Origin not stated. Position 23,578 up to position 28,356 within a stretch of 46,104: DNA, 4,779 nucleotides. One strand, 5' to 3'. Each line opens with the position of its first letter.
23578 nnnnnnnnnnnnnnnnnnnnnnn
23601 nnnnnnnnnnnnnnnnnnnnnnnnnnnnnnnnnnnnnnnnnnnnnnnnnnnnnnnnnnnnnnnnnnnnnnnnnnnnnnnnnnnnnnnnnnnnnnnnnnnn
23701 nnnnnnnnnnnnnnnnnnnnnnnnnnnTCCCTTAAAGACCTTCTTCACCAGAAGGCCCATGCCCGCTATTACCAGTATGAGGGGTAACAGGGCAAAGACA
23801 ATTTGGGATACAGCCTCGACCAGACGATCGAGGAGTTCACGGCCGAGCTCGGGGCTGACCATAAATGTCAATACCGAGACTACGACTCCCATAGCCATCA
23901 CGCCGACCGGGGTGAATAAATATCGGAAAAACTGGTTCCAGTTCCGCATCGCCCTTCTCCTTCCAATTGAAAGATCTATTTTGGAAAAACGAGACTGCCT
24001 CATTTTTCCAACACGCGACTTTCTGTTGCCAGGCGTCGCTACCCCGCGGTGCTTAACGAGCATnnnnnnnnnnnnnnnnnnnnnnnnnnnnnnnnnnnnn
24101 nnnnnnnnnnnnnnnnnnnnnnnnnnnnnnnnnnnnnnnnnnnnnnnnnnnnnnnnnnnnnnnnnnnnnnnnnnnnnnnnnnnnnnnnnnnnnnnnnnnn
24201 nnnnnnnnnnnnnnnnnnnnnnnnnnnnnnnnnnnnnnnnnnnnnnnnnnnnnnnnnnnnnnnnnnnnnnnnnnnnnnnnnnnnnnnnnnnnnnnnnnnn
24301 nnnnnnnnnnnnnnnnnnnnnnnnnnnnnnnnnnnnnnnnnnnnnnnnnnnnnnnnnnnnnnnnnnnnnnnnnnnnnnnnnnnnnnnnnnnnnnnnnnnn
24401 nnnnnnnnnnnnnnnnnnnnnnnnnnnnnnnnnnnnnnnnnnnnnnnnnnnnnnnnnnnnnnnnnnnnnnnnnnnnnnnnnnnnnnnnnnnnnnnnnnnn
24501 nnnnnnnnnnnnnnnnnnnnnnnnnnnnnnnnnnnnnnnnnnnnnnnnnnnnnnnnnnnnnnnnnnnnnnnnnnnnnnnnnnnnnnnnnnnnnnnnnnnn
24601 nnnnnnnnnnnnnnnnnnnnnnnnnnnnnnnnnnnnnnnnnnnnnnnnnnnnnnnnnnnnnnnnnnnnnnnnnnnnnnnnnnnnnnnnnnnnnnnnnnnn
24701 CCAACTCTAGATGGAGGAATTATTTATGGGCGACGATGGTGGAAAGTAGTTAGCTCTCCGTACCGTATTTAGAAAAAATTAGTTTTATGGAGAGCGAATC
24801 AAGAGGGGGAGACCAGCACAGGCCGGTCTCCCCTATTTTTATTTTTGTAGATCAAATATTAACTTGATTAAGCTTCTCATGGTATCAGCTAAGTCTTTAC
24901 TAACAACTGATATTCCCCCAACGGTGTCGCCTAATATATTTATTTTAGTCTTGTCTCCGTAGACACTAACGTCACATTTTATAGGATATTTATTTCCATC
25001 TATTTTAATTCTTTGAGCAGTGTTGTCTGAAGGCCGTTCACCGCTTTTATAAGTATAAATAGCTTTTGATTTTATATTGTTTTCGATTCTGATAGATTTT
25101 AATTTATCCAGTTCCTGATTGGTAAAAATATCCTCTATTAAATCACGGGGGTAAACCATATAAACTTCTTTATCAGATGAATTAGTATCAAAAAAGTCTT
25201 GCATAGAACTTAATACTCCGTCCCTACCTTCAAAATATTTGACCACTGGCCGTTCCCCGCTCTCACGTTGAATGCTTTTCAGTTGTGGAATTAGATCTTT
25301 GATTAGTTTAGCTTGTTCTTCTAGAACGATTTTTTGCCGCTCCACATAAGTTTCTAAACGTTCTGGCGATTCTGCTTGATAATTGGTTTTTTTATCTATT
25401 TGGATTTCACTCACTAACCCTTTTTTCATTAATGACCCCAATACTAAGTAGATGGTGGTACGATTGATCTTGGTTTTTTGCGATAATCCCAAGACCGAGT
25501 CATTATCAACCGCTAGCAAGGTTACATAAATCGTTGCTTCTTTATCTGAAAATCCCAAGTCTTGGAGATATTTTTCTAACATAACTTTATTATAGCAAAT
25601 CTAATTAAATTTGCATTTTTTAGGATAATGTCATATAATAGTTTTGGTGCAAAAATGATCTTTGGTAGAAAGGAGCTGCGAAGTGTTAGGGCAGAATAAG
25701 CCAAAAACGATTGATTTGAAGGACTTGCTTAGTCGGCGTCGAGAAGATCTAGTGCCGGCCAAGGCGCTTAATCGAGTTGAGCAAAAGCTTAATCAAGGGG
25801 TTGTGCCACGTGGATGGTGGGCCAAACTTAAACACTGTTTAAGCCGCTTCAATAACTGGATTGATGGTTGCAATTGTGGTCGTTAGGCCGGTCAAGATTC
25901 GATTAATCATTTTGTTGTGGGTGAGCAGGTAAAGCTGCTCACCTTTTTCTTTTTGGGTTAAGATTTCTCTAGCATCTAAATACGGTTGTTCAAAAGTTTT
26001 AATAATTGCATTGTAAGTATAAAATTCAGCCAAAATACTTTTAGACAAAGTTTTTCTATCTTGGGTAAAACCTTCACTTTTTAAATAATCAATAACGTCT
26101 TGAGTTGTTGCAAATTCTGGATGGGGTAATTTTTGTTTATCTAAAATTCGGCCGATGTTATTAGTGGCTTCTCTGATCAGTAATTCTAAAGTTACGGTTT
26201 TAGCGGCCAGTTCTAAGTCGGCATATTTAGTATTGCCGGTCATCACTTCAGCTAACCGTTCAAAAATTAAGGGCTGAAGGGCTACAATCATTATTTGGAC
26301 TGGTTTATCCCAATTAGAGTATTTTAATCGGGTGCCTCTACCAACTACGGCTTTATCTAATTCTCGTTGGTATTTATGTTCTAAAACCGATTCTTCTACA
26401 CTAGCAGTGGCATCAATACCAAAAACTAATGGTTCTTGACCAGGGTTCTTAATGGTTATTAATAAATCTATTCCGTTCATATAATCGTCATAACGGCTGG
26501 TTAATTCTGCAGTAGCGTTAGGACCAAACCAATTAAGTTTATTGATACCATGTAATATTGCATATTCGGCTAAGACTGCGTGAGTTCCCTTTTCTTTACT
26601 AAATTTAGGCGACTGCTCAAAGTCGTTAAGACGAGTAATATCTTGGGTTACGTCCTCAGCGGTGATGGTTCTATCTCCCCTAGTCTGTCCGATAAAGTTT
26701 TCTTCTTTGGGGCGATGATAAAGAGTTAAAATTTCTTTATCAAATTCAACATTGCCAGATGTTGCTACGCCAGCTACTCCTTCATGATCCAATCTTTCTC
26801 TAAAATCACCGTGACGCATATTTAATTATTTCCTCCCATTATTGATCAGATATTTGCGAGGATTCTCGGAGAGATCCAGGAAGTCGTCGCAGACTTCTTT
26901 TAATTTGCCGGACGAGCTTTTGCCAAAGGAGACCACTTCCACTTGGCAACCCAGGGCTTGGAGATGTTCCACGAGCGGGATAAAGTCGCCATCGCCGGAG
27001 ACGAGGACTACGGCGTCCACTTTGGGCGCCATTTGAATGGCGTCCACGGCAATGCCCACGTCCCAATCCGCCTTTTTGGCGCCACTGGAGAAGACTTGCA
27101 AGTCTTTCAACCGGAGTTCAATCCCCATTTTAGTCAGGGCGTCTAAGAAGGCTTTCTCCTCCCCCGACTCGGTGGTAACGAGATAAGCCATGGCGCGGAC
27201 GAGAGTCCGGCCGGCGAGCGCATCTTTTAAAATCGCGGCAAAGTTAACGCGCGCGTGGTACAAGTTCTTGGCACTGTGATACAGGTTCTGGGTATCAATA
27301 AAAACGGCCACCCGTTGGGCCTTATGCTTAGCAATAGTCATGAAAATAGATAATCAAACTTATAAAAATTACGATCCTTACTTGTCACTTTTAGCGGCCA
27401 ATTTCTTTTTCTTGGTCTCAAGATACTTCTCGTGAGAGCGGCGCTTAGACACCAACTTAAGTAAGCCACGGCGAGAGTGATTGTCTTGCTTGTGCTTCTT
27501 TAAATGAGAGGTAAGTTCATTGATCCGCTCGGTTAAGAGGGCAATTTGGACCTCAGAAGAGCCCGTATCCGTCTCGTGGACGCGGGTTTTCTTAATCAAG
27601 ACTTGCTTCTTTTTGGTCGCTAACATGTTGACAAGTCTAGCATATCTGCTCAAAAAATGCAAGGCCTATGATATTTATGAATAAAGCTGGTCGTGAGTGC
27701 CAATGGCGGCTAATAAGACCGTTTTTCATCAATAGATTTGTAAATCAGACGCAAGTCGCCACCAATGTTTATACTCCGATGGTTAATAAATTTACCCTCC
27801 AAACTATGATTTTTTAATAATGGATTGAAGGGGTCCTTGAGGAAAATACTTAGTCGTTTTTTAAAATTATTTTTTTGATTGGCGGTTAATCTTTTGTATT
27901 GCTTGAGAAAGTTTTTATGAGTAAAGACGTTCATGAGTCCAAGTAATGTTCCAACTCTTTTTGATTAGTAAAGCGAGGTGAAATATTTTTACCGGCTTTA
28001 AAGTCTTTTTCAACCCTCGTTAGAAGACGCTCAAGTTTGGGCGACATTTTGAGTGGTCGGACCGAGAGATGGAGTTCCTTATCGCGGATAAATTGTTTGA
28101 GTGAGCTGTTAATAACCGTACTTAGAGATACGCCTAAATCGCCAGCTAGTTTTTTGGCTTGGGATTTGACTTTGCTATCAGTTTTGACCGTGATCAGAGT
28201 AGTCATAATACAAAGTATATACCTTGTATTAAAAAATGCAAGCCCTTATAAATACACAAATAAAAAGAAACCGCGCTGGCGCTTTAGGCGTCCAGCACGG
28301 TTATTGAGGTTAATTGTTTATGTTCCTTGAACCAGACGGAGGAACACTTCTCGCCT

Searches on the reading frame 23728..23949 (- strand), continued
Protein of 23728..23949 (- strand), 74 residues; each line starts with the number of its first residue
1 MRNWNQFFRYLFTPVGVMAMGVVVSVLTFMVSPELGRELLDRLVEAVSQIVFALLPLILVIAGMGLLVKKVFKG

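Call 85: fold_search(model_id=the predicted structure, library=pdb)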
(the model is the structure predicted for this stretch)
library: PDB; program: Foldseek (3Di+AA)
matches with E <= 10: 1; with E <= 0.001: 0
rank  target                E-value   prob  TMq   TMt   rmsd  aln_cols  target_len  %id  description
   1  1nh2_D                9.6e+00  0.06  0.29  0.22   6.6        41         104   12  Crystal structure of a yeast TFIIA/TBP/DNA complex (released 2003-10-21)

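Call 87: search_protein_families(library=padloc, proteins=[window:23728-23949:-, L081:1218-1724:+, L081:2386-2805:+, L081:3000-3257:+], max_evalue=0.01)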
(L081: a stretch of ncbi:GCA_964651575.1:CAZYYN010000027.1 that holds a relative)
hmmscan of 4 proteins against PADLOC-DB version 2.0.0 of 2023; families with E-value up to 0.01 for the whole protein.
seq(74 aa): 0 families

L081:1218-1724:+ (168 aa): 0 families

L081:2386-2805:+ (139 aa): 0 families

L081:3000-3257:+ (85 aa): 0 families

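Call 96: search_solved_structures(query=A8, max_evalue=1)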
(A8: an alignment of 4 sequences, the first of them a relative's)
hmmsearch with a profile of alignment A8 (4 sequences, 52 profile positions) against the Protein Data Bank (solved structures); distinct sequences matched with E-value up to 1: 0.

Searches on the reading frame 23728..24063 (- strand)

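Call 9: search_protein_families(library=pfam, proteins=[window:23728-24063:-], max_evalue=1)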
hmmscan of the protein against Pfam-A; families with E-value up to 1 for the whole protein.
seq(112 aa): 3 families
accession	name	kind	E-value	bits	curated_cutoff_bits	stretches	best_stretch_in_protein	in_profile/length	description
PF18895.5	T4SS_pilin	-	0.012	16.1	26.6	1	76-105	7-36/71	Type IV secretion system pilin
PF07136.16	DUF1385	-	0.1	12.3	22.1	1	53-110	42-100/227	Protein of unknown function (DUF1385)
PF09660.15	DUF2397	-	0.24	10.6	28.5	1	44-88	84-129/483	Protein of unknown function (DUF2397)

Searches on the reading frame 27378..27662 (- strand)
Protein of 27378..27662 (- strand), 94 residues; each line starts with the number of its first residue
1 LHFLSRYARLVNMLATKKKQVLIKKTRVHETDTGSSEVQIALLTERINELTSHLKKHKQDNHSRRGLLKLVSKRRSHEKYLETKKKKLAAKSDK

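Call 71: search_protein_families(library=pfam, proteins=[window:27378-27662:-], max_evalue=0.001)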
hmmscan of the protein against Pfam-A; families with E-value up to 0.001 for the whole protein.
window:27378-27662:- (94 aa): 1 family
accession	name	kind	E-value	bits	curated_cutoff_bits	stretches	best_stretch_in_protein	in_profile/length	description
PF00312.27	Ribosomal_S15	-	8.5e-27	93.6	31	1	18-86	1-68/81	Ribosomal protein S15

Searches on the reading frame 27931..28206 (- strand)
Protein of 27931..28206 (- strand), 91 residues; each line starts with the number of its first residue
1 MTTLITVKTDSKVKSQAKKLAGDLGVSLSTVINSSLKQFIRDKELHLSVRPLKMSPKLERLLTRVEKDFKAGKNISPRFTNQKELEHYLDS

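Call 71: search_protein_families(library=pfam, proteins=[window:27931-28206:-], max_evalue=0.001)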
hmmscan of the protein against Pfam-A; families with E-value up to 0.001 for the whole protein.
window:27931-28206:- (91 aa): 2 families
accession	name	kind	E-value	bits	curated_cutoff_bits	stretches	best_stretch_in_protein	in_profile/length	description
PF19891.5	DUF6364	-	6.8e-05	23.7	27.3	1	1-68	1-52/70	Family of unknown function (DUF6364)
PF04221.18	RelB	-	0.00092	19.5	22.4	0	4-52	3-51/82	RelB antitoxin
